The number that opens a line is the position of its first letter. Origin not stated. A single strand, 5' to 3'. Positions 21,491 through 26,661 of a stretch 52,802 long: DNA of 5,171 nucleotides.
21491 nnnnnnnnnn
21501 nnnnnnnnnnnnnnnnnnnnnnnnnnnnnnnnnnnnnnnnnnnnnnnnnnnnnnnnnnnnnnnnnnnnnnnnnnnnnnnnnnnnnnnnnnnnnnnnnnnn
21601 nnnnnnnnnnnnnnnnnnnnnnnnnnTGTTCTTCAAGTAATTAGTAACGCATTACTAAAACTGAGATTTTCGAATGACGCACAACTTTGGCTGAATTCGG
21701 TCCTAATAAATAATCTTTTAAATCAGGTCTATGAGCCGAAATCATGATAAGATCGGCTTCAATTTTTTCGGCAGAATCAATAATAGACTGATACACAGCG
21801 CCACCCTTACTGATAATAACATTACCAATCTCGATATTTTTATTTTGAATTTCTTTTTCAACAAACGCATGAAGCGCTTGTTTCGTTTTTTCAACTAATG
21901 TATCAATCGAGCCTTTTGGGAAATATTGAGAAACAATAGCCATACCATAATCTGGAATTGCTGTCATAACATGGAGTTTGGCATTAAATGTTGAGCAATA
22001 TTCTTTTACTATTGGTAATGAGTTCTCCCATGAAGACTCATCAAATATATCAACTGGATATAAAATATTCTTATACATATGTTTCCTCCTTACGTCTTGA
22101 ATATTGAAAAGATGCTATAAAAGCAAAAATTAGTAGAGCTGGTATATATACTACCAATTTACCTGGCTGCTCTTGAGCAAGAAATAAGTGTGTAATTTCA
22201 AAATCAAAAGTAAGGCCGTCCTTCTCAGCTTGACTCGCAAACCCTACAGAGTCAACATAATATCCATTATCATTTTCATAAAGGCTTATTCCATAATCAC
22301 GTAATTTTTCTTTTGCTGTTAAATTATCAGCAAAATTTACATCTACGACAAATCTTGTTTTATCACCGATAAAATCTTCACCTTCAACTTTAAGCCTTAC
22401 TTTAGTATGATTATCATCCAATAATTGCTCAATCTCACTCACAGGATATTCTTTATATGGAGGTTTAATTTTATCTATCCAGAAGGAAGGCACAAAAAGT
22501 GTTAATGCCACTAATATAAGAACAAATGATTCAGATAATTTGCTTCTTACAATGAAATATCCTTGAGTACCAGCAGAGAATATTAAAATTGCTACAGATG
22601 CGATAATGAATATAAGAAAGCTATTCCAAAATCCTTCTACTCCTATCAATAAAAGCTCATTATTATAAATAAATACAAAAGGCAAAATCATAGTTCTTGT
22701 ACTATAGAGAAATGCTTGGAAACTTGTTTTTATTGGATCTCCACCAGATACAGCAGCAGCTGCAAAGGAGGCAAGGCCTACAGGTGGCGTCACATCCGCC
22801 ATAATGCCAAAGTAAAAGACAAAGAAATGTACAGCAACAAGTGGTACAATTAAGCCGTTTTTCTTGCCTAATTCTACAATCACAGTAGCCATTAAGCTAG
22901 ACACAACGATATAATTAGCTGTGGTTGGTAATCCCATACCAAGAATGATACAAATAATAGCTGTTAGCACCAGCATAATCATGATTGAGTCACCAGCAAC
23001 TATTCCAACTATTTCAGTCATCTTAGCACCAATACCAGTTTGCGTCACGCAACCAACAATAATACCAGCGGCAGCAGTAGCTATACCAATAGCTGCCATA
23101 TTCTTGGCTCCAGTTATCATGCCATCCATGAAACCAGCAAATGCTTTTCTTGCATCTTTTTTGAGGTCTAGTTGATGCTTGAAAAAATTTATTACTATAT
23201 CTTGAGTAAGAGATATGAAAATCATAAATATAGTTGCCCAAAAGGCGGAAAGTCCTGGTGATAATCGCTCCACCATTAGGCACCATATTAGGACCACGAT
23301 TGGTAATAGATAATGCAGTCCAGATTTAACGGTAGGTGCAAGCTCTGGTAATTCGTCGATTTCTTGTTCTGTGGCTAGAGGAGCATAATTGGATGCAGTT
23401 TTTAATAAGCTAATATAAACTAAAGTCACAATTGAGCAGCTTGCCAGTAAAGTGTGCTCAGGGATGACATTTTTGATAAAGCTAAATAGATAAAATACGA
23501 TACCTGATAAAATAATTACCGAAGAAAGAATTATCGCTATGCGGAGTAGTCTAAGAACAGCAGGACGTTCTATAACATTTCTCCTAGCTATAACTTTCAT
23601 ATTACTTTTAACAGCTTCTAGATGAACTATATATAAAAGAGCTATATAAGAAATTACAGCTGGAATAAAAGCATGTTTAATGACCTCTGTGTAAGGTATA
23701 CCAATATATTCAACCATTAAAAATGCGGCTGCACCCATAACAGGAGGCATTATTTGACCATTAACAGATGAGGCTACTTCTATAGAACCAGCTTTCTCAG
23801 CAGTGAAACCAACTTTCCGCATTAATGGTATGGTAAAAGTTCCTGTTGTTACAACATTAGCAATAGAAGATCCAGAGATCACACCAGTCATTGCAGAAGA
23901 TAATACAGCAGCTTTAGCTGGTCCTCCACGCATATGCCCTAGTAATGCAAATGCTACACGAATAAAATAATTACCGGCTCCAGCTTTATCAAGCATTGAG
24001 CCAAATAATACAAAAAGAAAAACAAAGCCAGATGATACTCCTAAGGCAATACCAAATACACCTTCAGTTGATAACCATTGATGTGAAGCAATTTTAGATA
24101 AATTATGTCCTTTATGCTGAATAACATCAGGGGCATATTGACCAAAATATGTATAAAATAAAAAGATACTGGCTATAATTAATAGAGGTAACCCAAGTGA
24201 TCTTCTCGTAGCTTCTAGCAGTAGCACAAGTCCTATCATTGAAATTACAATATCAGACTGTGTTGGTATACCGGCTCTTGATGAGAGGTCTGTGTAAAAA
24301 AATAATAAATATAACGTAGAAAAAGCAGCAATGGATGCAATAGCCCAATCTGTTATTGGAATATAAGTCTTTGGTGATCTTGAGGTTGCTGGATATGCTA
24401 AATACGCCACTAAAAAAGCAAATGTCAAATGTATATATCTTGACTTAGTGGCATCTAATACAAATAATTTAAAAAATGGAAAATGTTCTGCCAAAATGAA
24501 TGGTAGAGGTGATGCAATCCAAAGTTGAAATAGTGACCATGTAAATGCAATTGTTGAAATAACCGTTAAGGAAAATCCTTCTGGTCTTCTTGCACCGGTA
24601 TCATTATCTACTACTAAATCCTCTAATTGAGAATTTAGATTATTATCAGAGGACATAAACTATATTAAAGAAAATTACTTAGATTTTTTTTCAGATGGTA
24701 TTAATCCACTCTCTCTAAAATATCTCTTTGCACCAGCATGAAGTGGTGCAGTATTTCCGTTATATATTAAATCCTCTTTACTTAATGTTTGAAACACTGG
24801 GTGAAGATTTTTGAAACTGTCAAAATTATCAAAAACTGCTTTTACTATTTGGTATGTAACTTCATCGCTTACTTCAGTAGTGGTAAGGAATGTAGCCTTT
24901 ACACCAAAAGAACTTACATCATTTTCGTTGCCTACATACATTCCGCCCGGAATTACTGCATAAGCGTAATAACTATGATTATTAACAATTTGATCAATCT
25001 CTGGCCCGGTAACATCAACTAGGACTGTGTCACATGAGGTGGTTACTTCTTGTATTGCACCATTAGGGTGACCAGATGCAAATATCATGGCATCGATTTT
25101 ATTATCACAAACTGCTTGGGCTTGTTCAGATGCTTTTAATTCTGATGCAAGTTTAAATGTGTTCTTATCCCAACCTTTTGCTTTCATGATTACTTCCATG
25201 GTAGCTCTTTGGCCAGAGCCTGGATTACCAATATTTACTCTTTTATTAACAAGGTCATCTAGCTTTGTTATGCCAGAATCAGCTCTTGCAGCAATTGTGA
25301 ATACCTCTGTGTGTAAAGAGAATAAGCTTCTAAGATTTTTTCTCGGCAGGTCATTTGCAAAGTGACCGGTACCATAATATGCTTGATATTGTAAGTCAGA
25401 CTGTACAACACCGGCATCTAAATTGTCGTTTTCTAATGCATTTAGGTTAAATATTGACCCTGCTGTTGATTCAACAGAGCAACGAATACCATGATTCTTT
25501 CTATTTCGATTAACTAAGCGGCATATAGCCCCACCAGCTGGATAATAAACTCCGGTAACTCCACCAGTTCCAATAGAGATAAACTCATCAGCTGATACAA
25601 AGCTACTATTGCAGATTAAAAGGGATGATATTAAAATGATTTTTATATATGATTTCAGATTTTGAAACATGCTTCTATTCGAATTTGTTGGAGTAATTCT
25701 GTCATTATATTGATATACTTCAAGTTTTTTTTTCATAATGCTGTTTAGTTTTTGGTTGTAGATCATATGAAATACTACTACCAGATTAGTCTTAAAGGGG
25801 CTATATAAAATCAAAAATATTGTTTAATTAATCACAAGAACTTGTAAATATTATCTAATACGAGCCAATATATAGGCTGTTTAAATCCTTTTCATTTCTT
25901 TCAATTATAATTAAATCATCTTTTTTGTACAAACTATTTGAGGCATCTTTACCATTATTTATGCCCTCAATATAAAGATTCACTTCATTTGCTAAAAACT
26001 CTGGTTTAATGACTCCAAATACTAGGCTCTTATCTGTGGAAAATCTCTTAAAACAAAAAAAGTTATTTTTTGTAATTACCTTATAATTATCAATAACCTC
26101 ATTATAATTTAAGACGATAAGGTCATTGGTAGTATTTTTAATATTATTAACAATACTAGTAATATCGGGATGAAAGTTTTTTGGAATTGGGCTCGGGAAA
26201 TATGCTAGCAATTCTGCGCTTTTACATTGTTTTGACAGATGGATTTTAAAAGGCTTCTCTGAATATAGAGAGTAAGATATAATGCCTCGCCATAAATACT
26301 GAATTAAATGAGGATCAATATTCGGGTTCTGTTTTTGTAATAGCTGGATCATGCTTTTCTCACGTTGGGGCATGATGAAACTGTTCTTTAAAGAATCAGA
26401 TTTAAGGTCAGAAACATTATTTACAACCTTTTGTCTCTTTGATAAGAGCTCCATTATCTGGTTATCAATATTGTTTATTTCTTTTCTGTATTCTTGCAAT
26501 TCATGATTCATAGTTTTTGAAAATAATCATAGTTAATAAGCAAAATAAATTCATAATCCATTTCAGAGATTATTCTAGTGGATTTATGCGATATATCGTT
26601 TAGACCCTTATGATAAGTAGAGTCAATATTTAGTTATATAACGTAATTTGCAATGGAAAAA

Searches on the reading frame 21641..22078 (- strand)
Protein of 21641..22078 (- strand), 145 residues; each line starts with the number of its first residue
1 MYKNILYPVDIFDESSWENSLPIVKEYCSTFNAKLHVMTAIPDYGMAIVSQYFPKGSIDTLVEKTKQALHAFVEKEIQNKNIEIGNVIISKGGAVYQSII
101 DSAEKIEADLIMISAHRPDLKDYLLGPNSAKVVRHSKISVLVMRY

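Call 52: search_protein_families(library=pfam, proteins=[window:21641-22078:-], max_evalue=0.00001)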
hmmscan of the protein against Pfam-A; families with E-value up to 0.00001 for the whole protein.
window:21641-22078:- (145 aa): 1 family
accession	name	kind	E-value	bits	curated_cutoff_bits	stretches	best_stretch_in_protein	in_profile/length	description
PF00582.32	Usp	-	6.1e-18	66.2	24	1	1-144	1-141/141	Universal stress protein family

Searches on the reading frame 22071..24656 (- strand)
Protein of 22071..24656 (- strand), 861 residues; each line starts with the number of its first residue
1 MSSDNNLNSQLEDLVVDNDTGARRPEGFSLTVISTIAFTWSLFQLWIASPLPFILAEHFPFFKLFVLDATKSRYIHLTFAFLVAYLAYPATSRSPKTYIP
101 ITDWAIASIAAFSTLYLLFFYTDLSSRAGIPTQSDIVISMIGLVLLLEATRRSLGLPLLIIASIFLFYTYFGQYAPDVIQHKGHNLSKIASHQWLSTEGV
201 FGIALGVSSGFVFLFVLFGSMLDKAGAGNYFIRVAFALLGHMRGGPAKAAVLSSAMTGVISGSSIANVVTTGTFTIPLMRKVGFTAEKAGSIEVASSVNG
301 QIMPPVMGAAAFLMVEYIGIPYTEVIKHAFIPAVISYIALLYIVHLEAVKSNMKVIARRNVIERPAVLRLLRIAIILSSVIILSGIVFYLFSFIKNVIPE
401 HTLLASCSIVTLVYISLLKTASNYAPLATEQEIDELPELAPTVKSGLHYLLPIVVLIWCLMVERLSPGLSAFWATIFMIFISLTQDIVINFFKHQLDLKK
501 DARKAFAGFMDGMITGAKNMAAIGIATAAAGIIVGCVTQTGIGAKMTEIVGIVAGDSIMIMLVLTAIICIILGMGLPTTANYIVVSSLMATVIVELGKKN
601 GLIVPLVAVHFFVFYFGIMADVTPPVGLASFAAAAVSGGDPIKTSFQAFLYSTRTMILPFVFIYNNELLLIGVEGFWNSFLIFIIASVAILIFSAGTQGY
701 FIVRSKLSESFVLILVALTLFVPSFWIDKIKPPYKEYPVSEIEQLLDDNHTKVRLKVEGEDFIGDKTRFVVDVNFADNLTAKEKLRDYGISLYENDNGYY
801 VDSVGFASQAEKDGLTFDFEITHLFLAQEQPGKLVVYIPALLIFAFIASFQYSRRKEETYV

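Call 52: search_protein_families(library=pfam, proteins=[window:22071-24656:-], max_evalue=0.00001)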
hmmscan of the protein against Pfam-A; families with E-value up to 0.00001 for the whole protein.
window:22071-24656:- (861 aa): 2 families
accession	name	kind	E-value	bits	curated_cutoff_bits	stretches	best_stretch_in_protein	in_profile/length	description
PF06808.19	DctM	-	1e-73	249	23.8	1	142-673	2-409/413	Tripartite ATP-independent periplasmic transporter, DctM component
PF11874.13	DUF3394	-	2.3e-54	184.3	28.2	1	681-856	3-180/181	Domain of unknown function (DUF3394)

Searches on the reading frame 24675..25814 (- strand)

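Call 52: search_protein_families(library=pfam, proteins=[window:24675-25814:-], max_evalue=0.00001)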
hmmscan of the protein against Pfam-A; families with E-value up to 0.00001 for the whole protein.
window:24675-25814:- (379 aa): 2 families
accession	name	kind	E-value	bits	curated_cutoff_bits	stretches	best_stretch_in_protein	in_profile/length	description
PF16868.10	NMT1_3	-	8.9e-90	301.6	27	1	81-370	1-289/289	NMT1-like family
PF09084.16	NMT1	-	1.6e-06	28.6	20.5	1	167-255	70-157/216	NMT1/THI5 like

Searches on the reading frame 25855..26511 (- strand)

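Call 52: search_protein_families(library=pfam, proteins=[window:25855-26511:-], max_evalue=0.00001)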
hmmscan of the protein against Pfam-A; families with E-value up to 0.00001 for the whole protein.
window:25855-26511:- (218 aa): 1 family
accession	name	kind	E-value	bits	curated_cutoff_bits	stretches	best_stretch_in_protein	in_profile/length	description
PF01817.26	CM_2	-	2.5e-15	56.9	27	1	8-84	1-78/80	Chorismate mutase type II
